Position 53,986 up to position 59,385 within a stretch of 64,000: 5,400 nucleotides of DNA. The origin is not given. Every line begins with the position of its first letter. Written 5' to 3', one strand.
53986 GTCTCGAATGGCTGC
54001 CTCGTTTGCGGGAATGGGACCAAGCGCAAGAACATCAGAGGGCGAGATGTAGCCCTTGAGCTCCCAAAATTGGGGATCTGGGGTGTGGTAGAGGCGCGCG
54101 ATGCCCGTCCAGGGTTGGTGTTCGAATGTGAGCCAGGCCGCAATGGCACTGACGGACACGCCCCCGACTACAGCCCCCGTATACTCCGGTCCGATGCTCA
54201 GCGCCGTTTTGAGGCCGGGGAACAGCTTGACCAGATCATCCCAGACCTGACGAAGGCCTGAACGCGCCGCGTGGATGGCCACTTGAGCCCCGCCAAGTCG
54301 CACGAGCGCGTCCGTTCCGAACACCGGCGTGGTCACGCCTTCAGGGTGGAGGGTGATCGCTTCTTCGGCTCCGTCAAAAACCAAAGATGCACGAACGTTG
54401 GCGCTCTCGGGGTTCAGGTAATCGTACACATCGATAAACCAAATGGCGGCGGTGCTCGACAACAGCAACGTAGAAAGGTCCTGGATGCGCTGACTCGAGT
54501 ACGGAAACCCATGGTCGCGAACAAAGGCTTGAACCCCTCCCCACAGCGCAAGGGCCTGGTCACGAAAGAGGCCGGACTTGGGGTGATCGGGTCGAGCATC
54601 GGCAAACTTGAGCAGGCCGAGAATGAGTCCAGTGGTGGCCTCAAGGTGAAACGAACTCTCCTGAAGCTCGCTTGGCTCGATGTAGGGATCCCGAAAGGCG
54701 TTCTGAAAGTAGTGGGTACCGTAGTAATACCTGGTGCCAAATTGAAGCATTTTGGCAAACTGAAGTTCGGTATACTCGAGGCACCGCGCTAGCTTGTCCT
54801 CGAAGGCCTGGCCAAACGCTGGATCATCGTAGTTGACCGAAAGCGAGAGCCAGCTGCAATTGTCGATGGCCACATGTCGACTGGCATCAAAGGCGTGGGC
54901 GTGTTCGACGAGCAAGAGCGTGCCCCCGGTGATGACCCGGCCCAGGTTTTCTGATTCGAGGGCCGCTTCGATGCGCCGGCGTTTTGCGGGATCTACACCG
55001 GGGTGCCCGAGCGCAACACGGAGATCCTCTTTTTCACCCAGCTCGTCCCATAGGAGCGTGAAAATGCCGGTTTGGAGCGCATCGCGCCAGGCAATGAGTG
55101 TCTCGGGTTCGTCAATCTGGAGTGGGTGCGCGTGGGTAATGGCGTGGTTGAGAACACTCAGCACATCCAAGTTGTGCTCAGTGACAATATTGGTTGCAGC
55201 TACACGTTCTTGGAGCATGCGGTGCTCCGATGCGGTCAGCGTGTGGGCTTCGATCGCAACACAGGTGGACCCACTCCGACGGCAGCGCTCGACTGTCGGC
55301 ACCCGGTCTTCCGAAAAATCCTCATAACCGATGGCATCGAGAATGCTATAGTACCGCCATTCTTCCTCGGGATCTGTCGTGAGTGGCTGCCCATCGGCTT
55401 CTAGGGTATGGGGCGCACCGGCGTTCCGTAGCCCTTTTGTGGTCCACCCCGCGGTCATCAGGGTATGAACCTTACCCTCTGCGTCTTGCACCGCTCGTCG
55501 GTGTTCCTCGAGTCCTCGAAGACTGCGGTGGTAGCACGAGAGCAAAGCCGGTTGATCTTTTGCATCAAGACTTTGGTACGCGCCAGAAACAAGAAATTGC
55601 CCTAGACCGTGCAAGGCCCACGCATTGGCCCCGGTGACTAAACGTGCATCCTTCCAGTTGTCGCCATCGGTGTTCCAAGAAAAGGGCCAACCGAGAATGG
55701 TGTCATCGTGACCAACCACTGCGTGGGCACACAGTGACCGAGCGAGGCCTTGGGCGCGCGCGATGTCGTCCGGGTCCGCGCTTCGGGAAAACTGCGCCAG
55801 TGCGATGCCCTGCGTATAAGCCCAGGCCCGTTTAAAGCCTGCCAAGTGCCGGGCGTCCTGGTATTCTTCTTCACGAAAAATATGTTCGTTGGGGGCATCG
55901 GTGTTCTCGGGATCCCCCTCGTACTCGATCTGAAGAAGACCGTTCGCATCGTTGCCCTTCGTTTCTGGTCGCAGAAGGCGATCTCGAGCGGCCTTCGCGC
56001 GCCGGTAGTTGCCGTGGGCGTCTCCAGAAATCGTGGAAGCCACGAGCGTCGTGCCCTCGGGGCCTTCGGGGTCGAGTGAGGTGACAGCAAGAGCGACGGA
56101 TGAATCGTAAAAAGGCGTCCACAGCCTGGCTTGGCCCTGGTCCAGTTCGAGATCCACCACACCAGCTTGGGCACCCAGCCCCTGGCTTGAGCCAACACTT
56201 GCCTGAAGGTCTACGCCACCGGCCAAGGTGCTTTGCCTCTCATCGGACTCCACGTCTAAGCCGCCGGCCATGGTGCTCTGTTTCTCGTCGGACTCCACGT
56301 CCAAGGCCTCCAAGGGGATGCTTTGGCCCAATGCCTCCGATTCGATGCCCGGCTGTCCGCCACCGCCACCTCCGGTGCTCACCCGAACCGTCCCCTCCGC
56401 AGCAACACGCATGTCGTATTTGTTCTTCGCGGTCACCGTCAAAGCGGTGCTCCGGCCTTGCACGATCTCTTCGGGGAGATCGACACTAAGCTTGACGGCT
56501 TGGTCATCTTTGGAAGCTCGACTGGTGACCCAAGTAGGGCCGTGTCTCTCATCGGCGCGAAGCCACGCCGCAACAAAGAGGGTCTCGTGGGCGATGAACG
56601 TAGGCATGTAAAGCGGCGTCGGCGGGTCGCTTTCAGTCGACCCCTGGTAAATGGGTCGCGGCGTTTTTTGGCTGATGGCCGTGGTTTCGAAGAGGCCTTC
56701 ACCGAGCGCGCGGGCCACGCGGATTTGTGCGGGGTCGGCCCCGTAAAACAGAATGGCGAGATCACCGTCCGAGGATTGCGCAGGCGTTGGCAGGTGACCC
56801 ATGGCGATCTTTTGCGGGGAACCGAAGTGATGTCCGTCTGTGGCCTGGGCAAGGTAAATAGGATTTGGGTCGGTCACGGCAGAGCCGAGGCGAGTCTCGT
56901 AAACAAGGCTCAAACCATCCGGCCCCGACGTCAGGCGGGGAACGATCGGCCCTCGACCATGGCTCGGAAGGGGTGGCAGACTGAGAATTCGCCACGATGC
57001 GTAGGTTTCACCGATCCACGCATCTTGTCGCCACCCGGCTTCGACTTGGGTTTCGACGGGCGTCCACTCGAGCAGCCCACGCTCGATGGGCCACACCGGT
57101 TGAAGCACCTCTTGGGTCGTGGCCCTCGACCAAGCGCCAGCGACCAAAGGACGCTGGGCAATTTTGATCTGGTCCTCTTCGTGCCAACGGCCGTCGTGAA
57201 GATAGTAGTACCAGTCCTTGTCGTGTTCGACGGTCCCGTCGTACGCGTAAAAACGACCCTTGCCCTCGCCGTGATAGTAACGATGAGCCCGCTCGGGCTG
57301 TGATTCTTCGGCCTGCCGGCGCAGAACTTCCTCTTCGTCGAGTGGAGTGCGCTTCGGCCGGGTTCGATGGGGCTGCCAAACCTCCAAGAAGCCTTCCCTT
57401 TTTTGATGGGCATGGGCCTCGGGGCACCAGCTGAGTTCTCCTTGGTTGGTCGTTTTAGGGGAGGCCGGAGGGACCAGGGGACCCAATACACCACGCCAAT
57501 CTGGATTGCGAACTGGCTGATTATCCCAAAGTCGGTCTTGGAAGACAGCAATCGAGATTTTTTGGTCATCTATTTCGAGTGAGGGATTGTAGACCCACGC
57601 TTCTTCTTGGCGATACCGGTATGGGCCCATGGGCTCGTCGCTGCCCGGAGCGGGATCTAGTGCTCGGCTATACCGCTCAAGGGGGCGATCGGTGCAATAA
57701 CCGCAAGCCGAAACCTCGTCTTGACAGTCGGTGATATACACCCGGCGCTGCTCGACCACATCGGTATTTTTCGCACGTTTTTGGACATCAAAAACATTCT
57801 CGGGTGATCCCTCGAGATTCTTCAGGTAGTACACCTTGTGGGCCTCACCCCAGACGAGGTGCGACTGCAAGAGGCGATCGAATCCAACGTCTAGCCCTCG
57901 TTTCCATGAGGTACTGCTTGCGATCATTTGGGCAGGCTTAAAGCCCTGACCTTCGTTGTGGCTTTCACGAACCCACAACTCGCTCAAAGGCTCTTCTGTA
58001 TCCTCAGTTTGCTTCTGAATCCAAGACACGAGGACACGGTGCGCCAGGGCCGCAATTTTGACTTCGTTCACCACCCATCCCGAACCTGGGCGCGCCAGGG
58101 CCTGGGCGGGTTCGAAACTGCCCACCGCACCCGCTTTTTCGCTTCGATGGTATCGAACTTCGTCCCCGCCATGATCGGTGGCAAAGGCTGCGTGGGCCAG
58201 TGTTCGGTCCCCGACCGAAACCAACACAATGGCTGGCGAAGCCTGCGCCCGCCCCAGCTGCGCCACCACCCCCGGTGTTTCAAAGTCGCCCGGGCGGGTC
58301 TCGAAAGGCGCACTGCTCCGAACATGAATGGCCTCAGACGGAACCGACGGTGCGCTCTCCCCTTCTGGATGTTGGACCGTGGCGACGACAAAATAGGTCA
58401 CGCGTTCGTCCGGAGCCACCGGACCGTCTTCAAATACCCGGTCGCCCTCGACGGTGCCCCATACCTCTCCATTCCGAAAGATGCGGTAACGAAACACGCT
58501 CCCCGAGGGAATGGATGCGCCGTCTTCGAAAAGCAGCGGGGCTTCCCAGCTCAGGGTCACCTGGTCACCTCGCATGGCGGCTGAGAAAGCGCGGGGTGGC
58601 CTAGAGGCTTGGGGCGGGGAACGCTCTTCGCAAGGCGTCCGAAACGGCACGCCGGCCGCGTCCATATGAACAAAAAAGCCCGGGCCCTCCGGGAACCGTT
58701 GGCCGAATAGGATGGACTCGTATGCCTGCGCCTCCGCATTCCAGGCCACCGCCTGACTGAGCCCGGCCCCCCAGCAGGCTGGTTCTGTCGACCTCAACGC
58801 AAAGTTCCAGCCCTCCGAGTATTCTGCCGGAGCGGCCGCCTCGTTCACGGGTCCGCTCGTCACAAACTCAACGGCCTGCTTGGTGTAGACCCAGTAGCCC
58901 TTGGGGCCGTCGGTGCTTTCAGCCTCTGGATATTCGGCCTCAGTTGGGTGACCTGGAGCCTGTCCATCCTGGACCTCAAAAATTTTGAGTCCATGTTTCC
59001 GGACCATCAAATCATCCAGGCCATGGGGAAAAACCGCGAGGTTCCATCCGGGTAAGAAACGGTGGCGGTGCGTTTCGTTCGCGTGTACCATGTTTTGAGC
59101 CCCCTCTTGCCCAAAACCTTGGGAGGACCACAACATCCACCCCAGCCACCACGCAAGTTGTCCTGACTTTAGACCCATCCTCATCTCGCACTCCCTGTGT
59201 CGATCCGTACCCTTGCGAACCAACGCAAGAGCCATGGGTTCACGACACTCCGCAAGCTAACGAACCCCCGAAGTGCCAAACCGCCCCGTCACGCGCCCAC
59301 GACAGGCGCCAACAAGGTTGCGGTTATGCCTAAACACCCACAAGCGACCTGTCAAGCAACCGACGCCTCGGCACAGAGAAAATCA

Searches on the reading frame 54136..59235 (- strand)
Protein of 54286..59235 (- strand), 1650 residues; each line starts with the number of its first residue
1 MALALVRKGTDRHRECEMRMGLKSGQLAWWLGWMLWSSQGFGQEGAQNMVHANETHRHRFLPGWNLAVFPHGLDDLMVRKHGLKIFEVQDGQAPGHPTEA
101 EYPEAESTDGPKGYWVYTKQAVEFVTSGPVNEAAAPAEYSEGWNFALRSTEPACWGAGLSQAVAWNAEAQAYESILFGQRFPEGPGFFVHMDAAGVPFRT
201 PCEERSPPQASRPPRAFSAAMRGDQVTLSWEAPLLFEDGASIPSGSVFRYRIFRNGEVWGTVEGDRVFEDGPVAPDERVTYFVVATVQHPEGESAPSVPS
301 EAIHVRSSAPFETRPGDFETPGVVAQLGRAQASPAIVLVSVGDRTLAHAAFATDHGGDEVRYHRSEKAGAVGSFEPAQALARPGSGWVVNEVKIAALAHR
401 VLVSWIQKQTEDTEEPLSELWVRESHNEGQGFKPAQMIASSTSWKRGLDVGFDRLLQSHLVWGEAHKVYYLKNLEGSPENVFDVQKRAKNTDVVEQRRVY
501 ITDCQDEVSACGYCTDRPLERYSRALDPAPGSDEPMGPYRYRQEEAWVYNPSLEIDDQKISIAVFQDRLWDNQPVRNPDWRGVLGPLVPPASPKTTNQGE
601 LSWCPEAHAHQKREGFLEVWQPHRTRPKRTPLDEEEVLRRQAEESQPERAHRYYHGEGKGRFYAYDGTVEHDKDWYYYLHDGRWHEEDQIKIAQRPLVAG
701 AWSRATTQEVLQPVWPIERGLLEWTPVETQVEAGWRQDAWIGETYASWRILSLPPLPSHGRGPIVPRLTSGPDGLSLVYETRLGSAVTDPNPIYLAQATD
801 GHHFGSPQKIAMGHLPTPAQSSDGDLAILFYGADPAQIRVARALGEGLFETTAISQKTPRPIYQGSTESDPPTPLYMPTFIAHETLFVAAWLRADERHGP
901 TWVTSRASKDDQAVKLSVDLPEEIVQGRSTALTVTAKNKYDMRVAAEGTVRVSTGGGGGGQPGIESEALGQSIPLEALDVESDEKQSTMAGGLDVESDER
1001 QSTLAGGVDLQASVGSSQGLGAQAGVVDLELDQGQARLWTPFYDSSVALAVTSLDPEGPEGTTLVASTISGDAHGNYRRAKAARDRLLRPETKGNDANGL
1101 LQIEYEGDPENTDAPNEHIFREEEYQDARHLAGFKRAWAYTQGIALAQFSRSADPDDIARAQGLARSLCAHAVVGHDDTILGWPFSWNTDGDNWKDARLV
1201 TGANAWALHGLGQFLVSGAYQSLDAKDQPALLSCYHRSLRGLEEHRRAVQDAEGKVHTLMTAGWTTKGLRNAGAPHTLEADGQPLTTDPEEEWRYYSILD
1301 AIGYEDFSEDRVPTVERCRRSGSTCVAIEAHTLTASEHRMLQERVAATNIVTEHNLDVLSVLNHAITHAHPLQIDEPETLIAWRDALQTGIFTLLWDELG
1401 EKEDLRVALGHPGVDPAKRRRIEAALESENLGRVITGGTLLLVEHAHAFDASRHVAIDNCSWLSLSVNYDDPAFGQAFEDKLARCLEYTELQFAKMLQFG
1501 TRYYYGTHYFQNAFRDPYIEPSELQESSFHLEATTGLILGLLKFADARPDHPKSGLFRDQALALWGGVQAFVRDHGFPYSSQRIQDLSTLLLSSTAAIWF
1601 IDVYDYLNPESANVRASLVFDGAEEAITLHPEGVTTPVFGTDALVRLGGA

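Call 70: search_solved_structures(query=window:54136-58626:-, max_evalue=0.01)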
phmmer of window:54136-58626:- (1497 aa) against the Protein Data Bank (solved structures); distinct sequences matched with E-value up to 0.01: 0.

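Call 73: find_homologous_proteins(query=window:54286-59235:-, max_evalue=1e-10)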
Query window:54286-59235:- (1650 aa): 5 proteins with E <= 1e-10 among 8000 candidates.
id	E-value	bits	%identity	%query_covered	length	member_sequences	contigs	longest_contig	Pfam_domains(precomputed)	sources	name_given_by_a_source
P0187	4.3e-234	798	40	78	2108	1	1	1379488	-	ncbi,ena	-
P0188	9.1e-222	758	35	94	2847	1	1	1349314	-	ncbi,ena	-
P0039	1.2e-216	741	35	94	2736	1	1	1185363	-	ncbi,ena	-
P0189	8.8e-199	681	33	97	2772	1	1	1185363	-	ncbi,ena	-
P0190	5.6e-192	659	36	86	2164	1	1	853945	PF09136.17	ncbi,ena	-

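Call 74: find_encoding_contigs(protein=P0188, flank=10000, max_places=2)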
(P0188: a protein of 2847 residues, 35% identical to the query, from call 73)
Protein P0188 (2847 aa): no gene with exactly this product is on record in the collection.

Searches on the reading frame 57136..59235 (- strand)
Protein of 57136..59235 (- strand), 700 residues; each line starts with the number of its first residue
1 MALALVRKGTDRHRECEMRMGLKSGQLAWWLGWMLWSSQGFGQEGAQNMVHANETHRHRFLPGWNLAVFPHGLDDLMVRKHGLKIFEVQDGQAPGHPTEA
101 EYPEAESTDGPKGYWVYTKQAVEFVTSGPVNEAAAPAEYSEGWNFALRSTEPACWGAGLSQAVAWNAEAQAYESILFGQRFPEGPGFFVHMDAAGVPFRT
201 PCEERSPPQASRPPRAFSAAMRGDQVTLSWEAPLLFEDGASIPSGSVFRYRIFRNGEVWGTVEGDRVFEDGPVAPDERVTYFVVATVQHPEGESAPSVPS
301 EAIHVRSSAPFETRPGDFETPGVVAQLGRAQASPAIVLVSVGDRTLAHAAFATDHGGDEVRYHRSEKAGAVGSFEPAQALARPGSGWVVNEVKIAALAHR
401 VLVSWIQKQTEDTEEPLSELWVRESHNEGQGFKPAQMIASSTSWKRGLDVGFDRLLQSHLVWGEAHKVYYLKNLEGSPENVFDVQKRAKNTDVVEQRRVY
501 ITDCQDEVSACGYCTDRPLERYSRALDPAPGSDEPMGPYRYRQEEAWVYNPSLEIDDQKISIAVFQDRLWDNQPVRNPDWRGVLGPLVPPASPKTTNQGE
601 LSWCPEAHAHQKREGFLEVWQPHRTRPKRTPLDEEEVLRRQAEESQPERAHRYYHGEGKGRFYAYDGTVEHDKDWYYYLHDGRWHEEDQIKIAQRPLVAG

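Call 35: find_related_loci(query=window:57136-59235:-, collection=genome_contigs, flank=3000)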
Query window:57136-59235:- (700 aa) in genome_contigs; peptide patterns used: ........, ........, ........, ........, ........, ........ (x = any residue, [..] = any of these).
45 stretches matched a pattern, but none encodes a relative of the query by tblastn (E <= 1e-3).

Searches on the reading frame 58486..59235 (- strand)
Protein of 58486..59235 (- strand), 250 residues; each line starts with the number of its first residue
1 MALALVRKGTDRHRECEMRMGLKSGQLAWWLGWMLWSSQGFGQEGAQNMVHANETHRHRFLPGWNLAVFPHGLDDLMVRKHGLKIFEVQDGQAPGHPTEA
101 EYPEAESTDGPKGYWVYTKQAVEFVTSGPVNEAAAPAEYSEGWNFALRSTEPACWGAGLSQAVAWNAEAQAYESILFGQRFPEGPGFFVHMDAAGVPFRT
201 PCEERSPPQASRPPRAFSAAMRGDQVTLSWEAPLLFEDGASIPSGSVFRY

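Call 20: predict_structure(protein=window:58486-59235:-)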
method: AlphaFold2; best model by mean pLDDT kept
length: 250 residues; sequences in the alignment: 1
mean_pLDDT: 37.4   pTM: 0.26
mean pLDDT of the five models: 37.4, 32.4, 32.0, 31.8, 31.4
residues with pLDDT >= 90: 0; 70-90: 2; 50-70: 31; < 50: 217
segments of 3 or more residues with pLDDT < 50: 1-10, 15-22, 25-187, 191-216, 220-222
pLDDT, mean of each block of 10 residues (from residue 1): 35 47 46 36 34 27 29 35 34 31 33 29 26 29 26 29 27 36 42 44 41 47 55 62 57
secondary structure, 60 per line:
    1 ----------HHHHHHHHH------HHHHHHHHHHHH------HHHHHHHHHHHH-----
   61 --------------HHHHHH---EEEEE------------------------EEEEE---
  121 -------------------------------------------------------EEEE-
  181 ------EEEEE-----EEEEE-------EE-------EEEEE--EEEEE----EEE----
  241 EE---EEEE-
elements in order: H11-19 H26-37 H44-55 H75-80 E84-88 E113-117 E176-179 E187-191 E197-201 E218-222 E225-229 E234-236 E246-249
